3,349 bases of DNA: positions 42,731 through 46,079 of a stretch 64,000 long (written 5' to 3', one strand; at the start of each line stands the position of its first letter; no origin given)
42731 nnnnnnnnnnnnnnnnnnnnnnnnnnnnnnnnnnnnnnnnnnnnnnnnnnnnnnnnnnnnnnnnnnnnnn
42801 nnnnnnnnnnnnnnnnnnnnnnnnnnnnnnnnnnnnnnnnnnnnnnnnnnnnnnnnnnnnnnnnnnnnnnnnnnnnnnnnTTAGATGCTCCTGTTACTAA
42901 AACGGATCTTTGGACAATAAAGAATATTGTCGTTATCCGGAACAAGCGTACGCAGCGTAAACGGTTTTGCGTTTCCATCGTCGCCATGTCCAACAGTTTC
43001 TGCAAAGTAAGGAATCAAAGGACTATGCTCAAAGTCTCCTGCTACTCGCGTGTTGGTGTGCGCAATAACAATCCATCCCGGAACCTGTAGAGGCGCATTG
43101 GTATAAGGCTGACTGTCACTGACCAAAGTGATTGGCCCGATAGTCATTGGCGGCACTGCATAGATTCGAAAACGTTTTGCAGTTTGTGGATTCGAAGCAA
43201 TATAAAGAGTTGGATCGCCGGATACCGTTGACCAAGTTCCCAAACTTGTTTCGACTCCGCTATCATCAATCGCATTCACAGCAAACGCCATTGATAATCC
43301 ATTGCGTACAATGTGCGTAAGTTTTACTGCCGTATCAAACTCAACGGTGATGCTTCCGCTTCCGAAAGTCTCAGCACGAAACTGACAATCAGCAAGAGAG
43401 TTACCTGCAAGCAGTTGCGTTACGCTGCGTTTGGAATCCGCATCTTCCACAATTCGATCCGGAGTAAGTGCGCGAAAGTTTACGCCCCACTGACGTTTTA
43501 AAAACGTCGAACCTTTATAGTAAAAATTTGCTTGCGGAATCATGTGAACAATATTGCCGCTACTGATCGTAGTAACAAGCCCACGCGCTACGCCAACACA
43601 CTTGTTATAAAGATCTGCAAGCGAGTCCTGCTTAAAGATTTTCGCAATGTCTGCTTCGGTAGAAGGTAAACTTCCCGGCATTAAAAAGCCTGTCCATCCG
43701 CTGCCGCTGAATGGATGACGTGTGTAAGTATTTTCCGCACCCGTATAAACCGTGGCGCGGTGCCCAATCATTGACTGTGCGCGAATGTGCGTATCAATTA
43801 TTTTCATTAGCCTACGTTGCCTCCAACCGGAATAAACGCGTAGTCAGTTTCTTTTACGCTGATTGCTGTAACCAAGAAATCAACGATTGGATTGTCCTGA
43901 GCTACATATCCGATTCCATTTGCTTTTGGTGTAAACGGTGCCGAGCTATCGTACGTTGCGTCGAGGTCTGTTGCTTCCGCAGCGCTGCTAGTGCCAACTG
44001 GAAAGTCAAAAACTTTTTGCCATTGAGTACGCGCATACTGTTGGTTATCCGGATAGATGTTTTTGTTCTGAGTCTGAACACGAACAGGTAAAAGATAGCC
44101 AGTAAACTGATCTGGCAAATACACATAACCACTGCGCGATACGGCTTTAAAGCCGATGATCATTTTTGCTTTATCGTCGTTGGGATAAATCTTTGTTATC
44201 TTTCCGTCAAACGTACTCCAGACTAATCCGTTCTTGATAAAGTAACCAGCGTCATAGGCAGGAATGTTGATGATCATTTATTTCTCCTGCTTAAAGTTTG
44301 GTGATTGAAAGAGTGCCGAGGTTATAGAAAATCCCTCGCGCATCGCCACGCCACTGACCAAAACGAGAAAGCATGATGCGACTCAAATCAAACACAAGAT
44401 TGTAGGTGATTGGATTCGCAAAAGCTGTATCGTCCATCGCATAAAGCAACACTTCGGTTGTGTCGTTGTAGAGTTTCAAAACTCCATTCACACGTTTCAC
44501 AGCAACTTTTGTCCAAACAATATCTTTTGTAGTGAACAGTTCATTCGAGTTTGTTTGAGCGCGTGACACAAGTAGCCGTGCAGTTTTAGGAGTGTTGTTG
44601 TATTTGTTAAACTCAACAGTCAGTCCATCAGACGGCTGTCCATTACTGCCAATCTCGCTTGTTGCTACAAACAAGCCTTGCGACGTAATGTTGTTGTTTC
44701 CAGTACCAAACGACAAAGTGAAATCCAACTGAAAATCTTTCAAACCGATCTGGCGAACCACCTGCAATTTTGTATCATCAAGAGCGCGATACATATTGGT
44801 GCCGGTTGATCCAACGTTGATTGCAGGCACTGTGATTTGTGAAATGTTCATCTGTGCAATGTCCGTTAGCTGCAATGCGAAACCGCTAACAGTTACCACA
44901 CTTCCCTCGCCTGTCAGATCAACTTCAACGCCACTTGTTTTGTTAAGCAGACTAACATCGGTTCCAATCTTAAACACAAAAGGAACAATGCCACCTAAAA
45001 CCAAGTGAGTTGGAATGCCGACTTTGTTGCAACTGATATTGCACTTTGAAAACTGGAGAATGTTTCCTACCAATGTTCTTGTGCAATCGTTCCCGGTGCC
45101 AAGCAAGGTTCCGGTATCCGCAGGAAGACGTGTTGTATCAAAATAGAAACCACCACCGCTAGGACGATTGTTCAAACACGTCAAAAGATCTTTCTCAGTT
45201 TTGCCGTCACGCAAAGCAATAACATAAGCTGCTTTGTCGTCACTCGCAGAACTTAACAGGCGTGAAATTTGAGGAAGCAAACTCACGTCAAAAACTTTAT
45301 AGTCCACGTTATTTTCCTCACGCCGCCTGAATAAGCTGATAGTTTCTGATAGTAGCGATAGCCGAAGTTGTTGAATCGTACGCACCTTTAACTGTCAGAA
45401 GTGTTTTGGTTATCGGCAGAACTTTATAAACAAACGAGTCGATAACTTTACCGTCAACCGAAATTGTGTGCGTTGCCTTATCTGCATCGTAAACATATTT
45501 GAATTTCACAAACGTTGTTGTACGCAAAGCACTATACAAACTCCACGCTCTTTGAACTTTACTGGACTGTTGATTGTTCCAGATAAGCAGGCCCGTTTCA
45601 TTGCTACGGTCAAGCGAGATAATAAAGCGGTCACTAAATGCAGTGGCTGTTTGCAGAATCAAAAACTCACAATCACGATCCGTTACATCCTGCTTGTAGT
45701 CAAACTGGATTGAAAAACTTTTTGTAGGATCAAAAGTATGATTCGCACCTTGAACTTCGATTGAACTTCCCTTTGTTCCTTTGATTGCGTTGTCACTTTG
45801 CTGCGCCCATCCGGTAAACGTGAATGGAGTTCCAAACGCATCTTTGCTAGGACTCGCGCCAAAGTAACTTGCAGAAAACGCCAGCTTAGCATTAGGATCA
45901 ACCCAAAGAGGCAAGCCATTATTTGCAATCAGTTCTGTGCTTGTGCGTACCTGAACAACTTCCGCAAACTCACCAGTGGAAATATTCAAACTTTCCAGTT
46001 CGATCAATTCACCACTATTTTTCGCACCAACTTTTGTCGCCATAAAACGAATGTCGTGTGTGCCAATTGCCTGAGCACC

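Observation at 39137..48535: Eleven-gene translationally coupled operon dominated by a divergent paralog family with shared N- and C-terminal motifs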

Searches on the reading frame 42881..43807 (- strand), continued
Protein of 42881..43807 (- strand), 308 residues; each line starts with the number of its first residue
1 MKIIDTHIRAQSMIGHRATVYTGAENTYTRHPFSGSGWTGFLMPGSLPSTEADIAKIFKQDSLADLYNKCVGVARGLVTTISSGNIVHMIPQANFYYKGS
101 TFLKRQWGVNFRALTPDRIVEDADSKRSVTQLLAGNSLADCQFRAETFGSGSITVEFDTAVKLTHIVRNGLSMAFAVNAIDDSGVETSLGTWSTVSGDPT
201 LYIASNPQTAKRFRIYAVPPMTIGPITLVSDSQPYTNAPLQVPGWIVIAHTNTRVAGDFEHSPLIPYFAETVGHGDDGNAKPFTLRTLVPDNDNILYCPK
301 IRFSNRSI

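Call 103: search_solved_structures(query=A3, max_evalue=10)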
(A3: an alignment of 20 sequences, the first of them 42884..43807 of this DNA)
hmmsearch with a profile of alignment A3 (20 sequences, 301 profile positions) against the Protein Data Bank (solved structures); distinct sequences matched with E-value up to 10: 15.
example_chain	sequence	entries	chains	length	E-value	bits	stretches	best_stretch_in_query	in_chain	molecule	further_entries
9r1d_B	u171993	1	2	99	0.12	14.9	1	67-115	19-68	Histone H4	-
8com_B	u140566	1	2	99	0.23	14.1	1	67-123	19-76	Histone H4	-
1p3b_B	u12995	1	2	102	0.36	13.4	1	67-129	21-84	Histone H4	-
2hue_C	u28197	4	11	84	1.3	11.6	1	67-130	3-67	Histone H4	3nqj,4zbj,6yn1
8x7j_B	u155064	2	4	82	1.4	11.5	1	67-129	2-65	Histone H4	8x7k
8hqy_B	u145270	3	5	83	1.4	11.5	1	67-129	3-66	Histone H4 (Fragment) | Histone H4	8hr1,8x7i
3kwq_B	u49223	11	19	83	1.4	11.5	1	67-130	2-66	Histone H4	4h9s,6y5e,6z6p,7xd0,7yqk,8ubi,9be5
6fq5_B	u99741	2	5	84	1.4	11.5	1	67-129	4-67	Histone H4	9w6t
5mlu_B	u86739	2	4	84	1.4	11.5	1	67-130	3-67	Histone H4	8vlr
4eo5_C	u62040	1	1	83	1.4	11.4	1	67-130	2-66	Histone H4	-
6fq5_F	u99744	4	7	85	1.4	11.4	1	67-130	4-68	Histone H4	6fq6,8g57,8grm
8jhf_B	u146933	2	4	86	1.5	11.4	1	67-129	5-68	Histone H4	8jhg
7xct_F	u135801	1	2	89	1.5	11.4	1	67-129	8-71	Histone H4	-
6fq8_B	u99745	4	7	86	1.5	11.4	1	67-129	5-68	Histone H4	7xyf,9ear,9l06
1aoi_B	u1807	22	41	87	1.5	11.4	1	67-129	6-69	HISTONE H4 | HISTONE H2A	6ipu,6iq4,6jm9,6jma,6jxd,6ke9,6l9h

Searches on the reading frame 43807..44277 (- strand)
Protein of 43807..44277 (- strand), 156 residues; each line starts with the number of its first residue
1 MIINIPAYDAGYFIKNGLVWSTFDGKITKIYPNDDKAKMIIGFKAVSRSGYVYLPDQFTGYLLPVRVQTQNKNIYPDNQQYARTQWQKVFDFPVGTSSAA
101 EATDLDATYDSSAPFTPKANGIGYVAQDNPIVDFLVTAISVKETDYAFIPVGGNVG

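Call 6: search_protein_families(library=pfam, proteins=[window:43807-44277:-], max_evalue=1)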
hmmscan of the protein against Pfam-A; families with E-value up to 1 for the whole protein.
window:43807-44277:- (156 aa): 1 family
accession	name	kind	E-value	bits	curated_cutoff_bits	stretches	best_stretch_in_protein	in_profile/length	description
PF24818.1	PH_TRF2_HOY1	-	0.08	13.3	24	1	12-100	27-106/119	TRF2/HOY1 PH-like domain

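Call 10: search_protein_families(library=phrogs, proteins=[window:43807-44277:-], max_evalue=0.01)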
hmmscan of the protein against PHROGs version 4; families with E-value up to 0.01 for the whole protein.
window:43807-44277:- (156 aa): 1 family
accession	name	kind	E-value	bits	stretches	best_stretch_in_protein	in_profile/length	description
phrog_28837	-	unknown function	5.2e-05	24.5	1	1-156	1-156/156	-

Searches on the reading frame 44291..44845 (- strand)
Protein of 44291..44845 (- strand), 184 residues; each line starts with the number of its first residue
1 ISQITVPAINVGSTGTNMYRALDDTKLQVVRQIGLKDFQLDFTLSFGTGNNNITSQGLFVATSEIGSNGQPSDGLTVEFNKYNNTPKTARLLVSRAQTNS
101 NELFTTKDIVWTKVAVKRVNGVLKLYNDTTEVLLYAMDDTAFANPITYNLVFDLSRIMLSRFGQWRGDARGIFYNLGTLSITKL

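Call 57: search_protein_families(library=pfam, proteins=[window:44291-44845:-], max_evalue=5)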
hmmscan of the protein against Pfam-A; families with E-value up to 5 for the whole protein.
window:44291-44845:- (184 aa): 0 families

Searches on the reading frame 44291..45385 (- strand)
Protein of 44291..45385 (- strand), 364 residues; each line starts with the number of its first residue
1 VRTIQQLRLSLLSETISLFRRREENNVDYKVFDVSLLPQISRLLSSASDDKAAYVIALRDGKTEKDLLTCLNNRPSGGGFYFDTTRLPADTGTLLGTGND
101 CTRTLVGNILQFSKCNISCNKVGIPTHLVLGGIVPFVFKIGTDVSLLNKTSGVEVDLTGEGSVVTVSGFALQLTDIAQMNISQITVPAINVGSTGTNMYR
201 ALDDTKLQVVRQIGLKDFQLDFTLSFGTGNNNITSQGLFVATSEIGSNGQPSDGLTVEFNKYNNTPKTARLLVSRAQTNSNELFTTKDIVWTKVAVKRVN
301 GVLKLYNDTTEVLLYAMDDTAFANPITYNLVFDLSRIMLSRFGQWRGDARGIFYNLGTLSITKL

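Call 6: search_protein_families(library=pfam, proteins=[window:44291-45385:-], max_evalue=1)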
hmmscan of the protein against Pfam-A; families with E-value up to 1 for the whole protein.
window:44291-45385:- (364 aa): 0 families

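Call 10: search_protein_families(library=phrogs, proteins=[window:44291-45307:-], max_evalue=0.01)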
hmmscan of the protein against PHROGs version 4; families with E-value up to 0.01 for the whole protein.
window:44291-45307:- (338 aa): 1 family
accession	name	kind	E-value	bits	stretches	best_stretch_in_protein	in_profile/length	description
phrog_34363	-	unknown function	4e-40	139.4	1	1-154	1-158/363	-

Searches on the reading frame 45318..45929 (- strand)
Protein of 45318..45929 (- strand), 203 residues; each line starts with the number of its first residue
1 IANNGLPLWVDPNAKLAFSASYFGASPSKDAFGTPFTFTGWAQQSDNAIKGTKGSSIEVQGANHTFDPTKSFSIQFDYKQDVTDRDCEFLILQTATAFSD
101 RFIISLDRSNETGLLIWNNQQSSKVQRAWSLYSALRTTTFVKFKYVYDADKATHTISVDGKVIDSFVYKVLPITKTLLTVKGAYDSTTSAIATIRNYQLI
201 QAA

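Call 57: search_protein_families(library=pfam, proteins=[window:45318-45929:-], max_evalue=5)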
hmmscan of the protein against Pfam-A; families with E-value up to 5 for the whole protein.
window:45318-45929:- (203 aa): 2 families
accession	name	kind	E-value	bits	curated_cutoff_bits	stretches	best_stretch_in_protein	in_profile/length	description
PF00337.29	Gal-bind_lectin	-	0.075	12.9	22.1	1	53-182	12-123/132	Galactoside-binding lectin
PF08033.17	Sec23_BS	-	0.094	13.8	33.5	1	64-100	35-69/86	Sec23/Sec24 beta-sandwich domain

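Call 90: search_solved_structures(query=A6, max_evalue=10)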
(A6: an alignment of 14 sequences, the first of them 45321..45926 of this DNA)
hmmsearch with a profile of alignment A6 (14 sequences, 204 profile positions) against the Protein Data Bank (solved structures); distinct sequences matched with E-value up to 10: 3.
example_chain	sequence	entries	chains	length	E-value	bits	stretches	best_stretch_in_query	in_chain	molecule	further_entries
9b45_v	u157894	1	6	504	0.13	15.2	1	6-61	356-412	gp46 Baseplate wedge 2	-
8env_K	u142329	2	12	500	0.15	15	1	6-61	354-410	Structural protein gp45 | Triplex gp45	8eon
1kit_A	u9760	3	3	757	0.32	13.9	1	101-171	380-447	SIALIDASE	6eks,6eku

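Call 91: search_protein_families(library=pfam, alignment_id=A6, max_evalue=0.1)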
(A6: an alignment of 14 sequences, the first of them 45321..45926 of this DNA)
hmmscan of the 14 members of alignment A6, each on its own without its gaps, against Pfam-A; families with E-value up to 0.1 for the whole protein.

A. member 1, window:45321-45926:- (202 aa): 2 families
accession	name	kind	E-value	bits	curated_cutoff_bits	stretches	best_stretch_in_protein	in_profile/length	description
PF00337.29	Gal-bind_lectin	-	0.074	13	22.1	0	52-181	12-123/132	Galactoside-binding lectin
PF08033.17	Sec23_BS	-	0.093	13.8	33.5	0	63-99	35-69/86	Sec23/Sec24 beta-sandwich domain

B. families by the number of members that match (of 14 scanned): 3 families
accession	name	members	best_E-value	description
PF13385.13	Laminin_G_3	3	1.8e-05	Concanavalin A-like lectin/glucanases superfamily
PF00337.29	Gal-bind_lectin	1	0.074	Galactoside-binding lectin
PF08033.17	Sec23_BS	1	0.093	Sec23/Sec24 beta-sandwich domain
